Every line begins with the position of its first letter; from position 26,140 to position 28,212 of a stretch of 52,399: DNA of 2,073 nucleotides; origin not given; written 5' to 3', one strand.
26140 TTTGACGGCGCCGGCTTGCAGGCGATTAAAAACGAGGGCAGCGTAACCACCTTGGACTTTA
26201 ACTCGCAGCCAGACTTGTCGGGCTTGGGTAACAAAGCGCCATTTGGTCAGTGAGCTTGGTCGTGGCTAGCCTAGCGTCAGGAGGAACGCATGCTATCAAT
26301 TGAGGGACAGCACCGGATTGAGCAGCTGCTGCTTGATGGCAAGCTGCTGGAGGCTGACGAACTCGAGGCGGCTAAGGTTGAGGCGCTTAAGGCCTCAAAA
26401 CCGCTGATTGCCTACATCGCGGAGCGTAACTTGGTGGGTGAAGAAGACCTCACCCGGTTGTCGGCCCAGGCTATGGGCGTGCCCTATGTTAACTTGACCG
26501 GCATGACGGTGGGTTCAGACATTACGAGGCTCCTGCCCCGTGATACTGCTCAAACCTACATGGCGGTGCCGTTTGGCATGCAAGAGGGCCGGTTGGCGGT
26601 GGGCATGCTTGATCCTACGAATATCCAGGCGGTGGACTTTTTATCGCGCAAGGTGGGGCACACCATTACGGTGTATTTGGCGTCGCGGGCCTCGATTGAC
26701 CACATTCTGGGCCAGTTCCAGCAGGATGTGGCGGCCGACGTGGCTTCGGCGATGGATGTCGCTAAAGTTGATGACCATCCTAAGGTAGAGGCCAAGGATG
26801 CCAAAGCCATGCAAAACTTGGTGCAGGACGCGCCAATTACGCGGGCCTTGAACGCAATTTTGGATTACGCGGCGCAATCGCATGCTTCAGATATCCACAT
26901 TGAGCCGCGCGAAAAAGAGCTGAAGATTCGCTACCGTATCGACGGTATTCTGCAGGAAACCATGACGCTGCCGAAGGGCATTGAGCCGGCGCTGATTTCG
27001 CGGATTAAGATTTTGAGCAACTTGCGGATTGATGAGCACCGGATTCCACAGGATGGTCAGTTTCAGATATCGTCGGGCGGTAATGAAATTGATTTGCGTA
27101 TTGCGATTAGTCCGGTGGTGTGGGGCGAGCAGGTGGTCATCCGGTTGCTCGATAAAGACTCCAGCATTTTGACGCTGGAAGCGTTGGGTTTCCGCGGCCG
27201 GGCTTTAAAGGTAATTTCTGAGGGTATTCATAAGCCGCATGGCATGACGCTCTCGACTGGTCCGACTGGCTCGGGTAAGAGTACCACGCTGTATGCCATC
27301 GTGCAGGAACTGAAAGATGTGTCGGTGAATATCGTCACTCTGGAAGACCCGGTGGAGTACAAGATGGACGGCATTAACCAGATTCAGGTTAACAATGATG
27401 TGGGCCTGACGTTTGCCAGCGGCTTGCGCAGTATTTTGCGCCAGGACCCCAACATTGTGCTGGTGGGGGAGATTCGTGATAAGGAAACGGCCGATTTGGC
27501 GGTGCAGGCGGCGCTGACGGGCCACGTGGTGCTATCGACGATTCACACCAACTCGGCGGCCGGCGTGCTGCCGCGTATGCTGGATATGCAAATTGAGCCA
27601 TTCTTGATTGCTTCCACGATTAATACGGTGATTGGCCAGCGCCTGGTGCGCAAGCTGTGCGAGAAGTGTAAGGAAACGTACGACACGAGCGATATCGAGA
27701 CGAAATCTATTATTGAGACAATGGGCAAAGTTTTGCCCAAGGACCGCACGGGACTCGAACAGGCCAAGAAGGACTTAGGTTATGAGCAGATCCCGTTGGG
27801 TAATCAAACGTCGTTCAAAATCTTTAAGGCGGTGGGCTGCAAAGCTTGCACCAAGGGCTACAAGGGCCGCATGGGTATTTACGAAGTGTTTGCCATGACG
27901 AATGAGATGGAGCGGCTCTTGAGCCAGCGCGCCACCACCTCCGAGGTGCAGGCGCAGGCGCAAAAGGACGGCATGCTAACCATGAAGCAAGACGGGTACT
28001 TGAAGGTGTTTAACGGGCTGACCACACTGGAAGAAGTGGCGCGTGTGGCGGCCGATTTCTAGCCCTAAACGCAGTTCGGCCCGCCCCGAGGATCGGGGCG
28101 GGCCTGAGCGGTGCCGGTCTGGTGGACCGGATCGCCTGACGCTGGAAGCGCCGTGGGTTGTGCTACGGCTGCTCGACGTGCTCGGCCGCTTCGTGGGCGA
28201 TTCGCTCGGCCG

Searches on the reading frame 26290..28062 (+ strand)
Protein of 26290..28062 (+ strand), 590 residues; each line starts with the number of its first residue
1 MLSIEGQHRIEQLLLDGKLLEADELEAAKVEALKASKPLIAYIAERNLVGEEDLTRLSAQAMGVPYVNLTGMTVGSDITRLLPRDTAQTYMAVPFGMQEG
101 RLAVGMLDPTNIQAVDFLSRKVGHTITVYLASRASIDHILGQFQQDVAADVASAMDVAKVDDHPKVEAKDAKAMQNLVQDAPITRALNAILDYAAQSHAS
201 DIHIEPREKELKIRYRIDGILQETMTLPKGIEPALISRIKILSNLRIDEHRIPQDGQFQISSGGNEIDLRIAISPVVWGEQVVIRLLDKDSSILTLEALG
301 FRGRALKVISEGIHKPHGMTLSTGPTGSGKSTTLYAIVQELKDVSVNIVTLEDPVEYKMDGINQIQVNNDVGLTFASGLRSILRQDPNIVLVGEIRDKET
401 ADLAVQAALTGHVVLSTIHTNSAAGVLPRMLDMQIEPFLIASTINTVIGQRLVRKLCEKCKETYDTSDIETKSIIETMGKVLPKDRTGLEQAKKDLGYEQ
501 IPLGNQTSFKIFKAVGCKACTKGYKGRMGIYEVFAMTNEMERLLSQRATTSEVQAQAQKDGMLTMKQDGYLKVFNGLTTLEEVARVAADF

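Call 13: search_protein_families(library=pfam, proteins=[window:26290-28062:+])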
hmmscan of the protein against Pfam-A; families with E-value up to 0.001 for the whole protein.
window:26290-28062:+ (590 aa): 3 families
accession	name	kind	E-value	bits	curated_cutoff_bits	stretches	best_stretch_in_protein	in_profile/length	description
PF00437.27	T2SSE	-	2.2e-128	428.5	24.9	1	178-585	3-370/370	Type II/IV secretion system protein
PF05157.20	MshEN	-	1.5e-16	60.6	23.1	1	62-146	1-86/90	MshEN domain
PF13555.12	AAA_29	-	0.00084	19.5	27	0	315-338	20-43/61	P-loop containing region of AAA domain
